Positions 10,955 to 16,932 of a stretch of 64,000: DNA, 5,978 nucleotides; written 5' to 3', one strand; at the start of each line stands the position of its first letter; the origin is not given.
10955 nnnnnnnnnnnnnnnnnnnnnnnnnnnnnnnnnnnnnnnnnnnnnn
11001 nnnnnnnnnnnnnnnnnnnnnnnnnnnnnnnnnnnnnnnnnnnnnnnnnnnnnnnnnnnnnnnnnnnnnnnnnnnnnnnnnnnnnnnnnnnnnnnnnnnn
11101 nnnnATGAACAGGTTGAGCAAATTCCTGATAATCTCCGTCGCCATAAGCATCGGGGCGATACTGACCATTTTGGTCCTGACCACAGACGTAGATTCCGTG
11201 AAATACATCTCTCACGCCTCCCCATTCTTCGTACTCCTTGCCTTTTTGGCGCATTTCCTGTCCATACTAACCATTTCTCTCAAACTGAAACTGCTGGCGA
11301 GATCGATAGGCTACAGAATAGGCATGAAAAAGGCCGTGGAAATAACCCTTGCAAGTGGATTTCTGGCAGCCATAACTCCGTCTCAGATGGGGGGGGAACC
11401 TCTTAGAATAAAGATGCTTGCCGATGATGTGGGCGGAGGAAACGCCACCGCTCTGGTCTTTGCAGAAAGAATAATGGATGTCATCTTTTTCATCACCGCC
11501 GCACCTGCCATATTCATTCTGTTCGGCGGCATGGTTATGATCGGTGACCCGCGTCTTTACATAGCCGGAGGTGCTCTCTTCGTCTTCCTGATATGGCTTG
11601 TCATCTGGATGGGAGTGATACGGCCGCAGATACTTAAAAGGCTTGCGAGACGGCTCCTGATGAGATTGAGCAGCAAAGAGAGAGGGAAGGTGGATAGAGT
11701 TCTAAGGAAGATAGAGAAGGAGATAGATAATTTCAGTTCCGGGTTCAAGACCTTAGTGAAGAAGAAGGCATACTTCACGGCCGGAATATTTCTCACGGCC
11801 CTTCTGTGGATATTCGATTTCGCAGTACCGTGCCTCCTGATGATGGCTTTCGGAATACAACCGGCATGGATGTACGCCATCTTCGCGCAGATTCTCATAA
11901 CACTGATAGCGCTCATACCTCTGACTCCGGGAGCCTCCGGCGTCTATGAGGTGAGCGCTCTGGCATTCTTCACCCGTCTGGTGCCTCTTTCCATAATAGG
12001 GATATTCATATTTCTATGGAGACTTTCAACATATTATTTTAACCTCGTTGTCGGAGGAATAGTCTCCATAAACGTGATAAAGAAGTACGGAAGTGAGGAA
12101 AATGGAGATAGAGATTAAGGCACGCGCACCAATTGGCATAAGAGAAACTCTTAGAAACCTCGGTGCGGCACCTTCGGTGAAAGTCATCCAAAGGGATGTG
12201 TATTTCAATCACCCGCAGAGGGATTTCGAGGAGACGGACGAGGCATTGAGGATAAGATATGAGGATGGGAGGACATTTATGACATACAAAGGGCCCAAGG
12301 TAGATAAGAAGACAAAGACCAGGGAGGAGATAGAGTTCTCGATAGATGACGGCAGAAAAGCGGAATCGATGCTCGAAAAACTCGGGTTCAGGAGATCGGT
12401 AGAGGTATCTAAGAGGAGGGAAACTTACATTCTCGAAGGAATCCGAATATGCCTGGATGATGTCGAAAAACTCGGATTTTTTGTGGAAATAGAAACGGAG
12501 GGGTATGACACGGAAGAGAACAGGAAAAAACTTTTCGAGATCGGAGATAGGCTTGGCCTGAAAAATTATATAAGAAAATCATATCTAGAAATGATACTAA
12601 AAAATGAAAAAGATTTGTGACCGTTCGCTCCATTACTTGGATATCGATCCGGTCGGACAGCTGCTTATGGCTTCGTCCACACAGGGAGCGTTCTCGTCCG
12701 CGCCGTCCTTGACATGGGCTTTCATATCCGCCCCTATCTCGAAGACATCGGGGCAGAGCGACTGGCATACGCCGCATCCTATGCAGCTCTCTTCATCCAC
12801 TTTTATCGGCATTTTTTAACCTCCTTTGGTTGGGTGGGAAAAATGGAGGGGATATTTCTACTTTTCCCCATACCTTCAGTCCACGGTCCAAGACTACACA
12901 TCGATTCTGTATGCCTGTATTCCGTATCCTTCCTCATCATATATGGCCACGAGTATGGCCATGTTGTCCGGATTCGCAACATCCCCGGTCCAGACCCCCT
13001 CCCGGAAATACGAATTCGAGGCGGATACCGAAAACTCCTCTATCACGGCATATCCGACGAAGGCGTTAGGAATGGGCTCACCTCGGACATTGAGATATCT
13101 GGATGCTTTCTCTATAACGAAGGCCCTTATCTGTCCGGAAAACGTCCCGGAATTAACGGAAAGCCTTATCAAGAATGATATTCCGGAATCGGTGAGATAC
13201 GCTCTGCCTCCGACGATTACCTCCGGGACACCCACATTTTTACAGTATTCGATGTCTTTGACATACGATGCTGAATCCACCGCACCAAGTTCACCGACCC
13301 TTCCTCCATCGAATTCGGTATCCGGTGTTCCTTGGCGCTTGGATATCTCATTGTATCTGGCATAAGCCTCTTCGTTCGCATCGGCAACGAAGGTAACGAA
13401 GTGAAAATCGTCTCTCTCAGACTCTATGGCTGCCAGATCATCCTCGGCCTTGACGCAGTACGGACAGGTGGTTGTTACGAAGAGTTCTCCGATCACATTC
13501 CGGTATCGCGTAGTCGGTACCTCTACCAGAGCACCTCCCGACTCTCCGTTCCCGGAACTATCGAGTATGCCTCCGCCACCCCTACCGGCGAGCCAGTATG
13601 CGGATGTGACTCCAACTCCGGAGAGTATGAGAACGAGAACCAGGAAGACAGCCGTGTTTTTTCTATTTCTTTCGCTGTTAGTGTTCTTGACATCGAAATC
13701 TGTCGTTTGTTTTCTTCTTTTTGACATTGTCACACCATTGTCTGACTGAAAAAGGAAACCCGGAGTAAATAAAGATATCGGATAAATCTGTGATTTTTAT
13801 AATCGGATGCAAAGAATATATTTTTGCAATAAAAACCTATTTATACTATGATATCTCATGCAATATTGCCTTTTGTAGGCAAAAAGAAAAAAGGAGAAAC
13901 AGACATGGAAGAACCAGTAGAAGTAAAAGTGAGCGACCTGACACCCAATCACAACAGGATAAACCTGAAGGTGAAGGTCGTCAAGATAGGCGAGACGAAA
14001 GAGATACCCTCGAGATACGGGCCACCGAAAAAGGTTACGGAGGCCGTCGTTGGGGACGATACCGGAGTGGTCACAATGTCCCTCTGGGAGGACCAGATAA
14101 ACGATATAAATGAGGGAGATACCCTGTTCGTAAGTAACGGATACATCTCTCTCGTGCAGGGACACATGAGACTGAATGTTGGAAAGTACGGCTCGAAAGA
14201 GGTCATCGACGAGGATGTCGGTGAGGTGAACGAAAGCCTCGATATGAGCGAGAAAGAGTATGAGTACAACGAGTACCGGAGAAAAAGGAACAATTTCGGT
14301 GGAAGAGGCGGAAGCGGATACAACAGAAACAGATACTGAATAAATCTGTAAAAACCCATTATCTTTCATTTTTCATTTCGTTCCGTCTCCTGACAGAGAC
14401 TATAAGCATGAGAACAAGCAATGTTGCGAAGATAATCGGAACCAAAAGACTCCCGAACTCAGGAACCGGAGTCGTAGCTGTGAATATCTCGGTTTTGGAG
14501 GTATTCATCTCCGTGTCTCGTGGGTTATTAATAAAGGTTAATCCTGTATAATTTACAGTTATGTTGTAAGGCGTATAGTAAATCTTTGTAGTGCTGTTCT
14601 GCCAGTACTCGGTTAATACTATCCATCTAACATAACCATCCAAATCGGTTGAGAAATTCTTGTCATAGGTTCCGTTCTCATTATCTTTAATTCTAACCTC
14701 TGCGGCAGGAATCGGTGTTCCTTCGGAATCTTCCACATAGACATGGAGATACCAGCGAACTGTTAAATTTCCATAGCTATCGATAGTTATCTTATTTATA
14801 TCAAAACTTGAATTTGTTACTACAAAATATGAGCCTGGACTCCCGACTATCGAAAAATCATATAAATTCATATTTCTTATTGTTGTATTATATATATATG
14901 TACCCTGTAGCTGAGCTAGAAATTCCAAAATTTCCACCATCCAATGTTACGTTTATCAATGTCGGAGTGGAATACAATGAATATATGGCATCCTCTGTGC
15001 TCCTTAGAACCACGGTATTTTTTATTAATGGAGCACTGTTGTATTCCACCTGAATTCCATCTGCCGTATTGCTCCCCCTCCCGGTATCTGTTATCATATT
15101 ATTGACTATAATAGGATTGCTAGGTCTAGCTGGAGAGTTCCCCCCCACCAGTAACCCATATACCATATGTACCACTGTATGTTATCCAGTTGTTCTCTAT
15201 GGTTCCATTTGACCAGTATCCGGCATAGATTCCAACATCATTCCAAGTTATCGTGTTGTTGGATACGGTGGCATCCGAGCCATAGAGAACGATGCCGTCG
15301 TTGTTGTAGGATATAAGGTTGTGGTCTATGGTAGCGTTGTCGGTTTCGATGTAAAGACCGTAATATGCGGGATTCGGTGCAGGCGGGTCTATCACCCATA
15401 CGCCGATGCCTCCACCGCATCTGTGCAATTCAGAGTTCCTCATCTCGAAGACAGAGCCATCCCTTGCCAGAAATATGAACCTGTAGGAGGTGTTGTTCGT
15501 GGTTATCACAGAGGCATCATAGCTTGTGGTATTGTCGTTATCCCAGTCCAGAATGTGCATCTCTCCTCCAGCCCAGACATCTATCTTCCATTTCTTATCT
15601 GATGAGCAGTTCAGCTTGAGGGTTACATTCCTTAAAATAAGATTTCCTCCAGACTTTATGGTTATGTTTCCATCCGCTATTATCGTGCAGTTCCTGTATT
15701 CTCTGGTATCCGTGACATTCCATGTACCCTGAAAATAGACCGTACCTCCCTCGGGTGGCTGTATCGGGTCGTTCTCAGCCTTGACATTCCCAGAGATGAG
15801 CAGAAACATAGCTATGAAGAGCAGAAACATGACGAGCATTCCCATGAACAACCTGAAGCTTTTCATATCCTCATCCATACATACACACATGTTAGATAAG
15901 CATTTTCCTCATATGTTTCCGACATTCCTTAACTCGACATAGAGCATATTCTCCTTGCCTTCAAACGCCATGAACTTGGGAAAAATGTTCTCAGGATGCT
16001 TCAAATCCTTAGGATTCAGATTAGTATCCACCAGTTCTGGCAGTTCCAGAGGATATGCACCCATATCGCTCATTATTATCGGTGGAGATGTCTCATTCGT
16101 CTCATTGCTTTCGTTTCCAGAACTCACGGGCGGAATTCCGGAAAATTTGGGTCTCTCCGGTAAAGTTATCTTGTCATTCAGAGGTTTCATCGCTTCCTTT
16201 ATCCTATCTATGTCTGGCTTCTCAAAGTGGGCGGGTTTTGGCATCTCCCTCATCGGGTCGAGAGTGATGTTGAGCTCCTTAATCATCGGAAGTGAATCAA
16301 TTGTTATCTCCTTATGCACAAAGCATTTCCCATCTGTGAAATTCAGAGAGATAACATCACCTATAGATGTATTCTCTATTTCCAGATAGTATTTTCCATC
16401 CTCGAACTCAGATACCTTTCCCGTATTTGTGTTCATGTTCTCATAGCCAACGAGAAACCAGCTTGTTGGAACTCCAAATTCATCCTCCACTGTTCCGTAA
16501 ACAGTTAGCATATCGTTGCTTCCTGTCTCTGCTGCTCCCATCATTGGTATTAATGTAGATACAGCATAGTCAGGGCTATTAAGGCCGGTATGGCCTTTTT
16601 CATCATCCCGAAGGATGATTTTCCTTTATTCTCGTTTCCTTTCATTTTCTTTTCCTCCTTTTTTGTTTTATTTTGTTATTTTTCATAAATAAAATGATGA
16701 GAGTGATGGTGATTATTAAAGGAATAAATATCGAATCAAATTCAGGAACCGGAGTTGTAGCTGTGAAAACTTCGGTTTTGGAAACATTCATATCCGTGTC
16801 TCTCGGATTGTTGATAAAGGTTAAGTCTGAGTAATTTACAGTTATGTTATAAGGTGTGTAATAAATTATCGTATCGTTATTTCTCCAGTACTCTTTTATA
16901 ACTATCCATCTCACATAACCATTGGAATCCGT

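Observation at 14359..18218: Two tandem beta-helix / PEF-CTERM surface-protein paralogs are both broken at the same (TA)n tract, with different repeat numbers: candidate slipped-strand phase variation in an archaeon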

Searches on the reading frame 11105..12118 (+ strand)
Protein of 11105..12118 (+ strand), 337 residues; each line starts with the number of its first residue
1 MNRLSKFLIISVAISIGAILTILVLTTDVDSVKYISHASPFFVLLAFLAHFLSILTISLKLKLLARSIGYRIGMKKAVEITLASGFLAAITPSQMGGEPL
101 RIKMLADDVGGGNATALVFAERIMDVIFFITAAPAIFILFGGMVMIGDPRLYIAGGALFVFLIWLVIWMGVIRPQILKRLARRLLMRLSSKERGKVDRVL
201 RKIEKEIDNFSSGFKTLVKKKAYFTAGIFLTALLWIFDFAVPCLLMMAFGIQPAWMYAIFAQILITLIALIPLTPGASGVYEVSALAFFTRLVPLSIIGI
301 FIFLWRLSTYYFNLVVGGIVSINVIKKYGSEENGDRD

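Call 74: search_protein_families(library=pfam, proteins=[window:11105-12118:+], max_evalue=0.0001)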
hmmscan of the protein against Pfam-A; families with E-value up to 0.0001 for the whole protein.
window:11105-12118:+ (337 aa): 1 family
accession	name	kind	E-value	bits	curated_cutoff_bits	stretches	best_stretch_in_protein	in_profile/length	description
PF03706.18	LPG_synthase_TM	-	2.6e-43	149.1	33.4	1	9-317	2-302/302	Lysylphosphatidylglycerol synthase TM region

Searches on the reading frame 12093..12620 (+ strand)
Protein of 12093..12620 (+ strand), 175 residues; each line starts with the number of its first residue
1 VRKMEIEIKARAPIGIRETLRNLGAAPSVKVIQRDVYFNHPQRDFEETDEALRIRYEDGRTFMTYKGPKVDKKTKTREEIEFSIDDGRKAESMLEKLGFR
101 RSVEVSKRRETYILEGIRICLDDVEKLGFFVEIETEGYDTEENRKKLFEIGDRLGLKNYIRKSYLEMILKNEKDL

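Call 29: search_protein_families(library=pfam, proteins=[window:12093-12620:+], max_evalue=0.01)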
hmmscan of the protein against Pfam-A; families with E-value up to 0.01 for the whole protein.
window:12093-12620:+ (175 aa): 1 family
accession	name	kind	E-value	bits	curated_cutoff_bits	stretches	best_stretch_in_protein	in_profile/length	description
PF01928.26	CYTH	-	1.1e-33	117.1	23.2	1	4-157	2-170/179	CYTH domain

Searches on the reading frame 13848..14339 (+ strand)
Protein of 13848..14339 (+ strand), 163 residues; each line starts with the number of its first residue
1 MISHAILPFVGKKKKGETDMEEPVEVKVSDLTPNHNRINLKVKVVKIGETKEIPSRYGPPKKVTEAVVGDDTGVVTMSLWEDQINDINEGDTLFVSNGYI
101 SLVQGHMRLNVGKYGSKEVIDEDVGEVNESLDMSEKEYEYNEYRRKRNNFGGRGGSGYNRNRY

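Call 29: search_protein_families(library=pfam, proteins=[window:13848-14339:+], max_evalue=0.01)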
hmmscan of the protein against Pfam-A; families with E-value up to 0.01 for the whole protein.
window:13848-14339:+ (163 aa): 1 family
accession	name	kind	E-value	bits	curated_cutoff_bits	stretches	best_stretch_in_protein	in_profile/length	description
PF21473.3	Ssb-like_OB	-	1.7e-15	57.4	24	1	31-116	1-94/97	Single-stranded DNA binding protein Ssb-like, OB fold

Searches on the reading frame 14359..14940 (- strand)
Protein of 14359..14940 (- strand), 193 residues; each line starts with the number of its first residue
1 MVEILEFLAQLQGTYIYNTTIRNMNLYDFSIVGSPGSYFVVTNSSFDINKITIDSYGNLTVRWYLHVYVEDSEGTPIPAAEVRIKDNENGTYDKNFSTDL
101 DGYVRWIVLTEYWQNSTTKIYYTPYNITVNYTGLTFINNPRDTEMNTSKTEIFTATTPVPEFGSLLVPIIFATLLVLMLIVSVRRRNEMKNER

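Call 44: list_cluster_members(proteins=[P0027, P0002, P0020, window:14359-14940:-, window:16642-17154:-, L032:6974-7504:+, window:15126-15890:-])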
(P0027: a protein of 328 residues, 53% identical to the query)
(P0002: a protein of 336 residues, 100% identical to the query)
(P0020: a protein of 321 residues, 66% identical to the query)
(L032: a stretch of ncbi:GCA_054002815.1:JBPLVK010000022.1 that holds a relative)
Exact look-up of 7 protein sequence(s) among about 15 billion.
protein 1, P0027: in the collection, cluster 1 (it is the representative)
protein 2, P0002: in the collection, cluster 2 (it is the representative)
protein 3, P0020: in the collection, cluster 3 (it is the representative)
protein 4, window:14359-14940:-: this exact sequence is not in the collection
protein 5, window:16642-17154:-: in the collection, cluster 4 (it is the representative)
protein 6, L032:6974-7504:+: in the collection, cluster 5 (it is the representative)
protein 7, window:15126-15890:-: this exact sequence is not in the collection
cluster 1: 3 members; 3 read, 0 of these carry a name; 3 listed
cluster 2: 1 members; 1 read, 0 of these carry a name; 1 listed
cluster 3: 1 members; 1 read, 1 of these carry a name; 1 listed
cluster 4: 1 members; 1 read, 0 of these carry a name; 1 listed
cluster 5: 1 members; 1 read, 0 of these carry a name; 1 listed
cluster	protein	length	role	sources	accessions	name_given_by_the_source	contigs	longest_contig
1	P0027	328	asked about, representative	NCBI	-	-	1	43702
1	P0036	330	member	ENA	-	-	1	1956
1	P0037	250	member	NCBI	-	-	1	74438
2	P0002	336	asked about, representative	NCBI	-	-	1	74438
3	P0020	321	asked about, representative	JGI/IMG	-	parallel beta-helix repeat protein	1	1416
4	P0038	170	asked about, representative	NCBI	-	-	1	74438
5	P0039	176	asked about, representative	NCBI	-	-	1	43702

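Call 45: find_encoding_contigs(protein=P0036, flank=3000, max_places=4)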
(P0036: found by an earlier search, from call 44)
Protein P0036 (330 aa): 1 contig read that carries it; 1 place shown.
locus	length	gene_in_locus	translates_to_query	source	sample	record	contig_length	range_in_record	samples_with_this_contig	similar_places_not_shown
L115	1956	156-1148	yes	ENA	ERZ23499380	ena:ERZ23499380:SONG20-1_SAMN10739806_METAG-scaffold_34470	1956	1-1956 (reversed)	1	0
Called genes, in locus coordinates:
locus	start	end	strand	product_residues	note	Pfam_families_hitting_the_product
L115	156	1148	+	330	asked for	PF13229:Beta_helix, PF05048:NosD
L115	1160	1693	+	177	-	PF17789:MG4 (faint)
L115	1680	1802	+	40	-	-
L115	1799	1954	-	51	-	?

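Call 49: find_homologous_proteins(query=window:14362-14889:-, max_evalue=1e-10)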
Query seq(176 aa) (176 aa): 15 proteins with E <= 1e-10 among 49 candidates.
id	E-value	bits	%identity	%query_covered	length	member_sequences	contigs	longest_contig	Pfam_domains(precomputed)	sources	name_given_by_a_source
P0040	1.5e-107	375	100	97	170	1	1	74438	PF17789.8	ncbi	-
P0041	2.0e-75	270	76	91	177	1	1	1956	PF17789.8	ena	-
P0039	3.6e-75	269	76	84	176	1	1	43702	PF17789.8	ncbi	-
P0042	5.8e-75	269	74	95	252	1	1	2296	PF13229.13,PF17789.8,PF13620.13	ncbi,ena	-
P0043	1.4e-73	264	65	99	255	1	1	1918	-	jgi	-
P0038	8.0e-65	236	72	78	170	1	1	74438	PF17789.8,PF13620.13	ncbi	-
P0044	4.9e-63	230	60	98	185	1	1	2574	-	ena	-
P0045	2.5e-59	218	61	98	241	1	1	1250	PF13229.13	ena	-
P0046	5.2e-58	214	61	97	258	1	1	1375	PF13229.13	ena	-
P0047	1.7e-57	212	60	96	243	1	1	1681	-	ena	-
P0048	1.7e-53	199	73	62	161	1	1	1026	PF17789.8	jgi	jgi:hypothetical protein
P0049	2.6e-53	198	55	100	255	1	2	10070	PF13229.13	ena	-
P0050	2.8e-51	192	54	100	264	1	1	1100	-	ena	-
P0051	1.4e-50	189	62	80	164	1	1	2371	PF17789.8,PF13620.13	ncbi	-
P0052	4.0e-45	172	52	96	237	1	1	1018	PF13229.13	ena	-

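Call 51: find_encoding_contigs(protein=P0044, flank=3000, max_places=3)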
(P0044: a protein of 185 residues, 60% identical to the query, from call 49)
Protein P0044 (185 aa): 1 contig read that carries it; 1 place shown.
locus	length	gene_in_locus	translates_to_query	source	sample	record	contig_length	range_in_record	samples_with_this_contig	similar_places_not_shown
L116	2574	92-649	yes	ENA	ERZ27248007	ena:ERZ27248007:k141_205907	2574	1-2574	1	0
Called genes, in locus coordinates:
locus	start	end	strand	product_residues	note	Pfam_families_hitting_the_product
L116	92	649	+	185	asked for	-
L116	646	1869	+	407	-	-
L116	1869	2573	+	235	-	?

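Call 52: find_encoding_contigs(protein=P0042, flank=3000, max_places=3)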
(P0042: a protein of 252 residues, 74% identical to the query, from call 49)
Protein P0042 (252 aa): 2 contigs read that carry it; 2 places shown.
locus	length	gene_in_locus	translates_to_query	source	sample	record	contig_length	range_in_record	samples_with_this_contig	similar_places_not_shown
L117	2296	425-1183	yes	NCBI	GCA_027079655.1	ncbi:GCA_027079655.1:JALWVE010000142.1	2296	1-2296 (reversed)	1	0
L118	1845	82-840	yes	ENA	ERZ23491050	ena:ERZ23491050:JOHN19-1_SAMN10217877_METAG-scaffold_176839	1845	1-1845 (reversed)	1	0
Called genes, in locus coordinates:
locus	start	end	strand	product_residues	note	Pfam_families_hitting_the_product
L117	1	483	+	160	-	?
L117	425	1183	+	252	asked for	PF13229:Beta_helix, PF13620:CarboxypepD_reg (faint), PF17789:MG4 (weak)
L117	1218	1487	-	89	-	PF07973:tRNA_SAD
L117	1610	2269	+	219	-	PF00011:HSP20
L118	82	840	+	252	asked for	PF13229:Beta_helix, PF13620:CarboxypepD_reg (faint), PF17789:MG4 (weak)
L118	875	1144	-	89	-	PF07973:tRNA_SAD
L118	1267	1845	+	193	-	?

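Call 53: find_encoding_contigs(protein=P0043, flank=3000, max_places=3)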
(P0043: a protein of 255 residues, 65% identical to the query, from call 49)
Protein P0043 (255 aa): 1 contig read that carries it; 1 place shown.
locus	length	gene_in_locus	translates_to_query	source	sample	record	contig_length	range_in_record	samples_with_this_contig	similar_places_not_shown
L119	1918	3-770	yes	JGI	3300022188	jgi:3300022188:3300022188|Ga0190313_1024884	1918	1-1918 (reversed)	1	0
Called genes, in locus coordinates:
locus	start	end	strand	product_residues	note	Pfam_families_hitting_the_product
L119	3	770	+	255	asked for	?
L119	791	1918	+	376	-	?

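Call 61: find_encoding_contigs(protein=P0051, flank=3000, max_places=3)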
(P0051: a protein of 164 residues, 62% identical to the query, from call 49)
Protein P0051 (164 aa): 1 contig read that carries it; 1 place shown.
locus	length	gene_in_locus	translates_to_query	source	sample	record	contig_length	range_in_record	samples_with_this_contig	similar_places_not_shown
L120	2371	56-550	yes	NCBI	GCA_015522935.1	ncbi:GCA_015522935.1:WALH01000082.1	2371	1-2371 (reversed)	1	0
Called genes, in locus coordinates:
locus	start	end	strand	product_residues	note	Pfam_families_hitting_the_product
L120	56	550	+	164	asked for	PF17789:MG4 (weak), PF13620:CarboxypepD_reg (weak)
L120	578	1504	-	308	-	PF01040:UbiA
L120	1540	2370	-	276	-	?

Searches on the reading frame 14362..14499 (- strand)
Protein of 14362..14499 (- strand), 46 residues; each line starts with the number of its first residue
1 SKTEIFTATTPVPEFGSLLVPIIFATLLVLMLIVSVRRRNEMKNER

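Call 30: search_protein_families(library=ncbifam, proteins=[window:14362-14499:-], max_evalue=10)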
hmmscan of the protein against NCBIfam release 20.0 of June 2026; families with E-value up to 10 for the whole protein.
seq(46 aa): 1 family
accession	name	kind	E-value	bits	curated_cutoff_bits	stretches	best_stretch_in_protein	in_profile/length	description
NF008278.0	PRK11056.1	equivalog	0.01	15.8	127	1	11-43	86-118/120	YijD family membrane protein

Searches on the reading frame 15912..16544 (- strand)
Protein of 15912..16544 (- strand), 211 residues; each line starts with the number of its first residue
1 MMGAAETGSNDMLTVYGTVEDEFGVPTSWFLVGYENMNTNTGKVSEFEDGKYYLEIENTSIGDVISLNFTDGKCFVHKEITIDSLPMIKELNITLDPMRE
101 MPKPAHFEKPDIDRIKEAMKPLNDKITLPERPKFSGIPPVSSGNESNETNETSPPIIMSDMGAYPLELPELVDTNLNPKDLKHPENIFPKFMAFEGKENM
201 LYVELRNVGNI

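Call 5: search_protein_families(library=pfam, proteins=[window:15912-16544:-], max_evalue=0.1)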
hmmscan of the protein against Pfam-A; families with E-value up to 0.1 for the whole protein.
seq(211 aa): 0 families

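Call 6: search_protein_families(library=ncbifam, proteins=[window:15912-16544:-], max_evalue=0.1)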
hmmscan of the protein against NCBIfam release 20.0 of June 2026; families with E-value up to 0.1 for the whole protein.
seq(211 aa): 0 families

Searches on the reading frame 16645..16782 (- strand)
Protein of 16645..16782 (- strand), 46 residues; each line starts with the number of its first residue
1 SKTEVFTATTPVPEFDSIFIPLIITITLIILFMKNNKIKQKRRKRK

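Call 30: search_protein_families(library=ncbifam, proteins=[window:16645-16782:-], max_evalue=10)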
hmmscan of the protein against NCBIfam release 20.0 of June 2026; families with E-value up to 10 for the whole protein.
seq(46 aa): 4 families
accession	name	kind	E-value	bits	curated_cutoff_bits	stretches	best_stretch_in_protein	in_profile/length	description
TIGR03024.1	arch_PEF_CTERM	domain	0.0097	16.1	23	1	12-32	1-22/25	PEF-CTERM sorting domain-containing protein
NF042414.1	CLC_0170_fam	subfamily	0.015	15.2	30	1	15-45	1-31/56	CLC_0170 family protein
TIGR01402.1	fliQ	equivalog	0.023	14.8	88.9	1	5-34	37-66/88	flagellar biosynthesis protein FliQ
TIGR03145.1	cyt_nit_nrfE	subfamily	0.1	11.3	927.3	1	12-42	387-417/631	heme lyase NrfEFG subunit NrfE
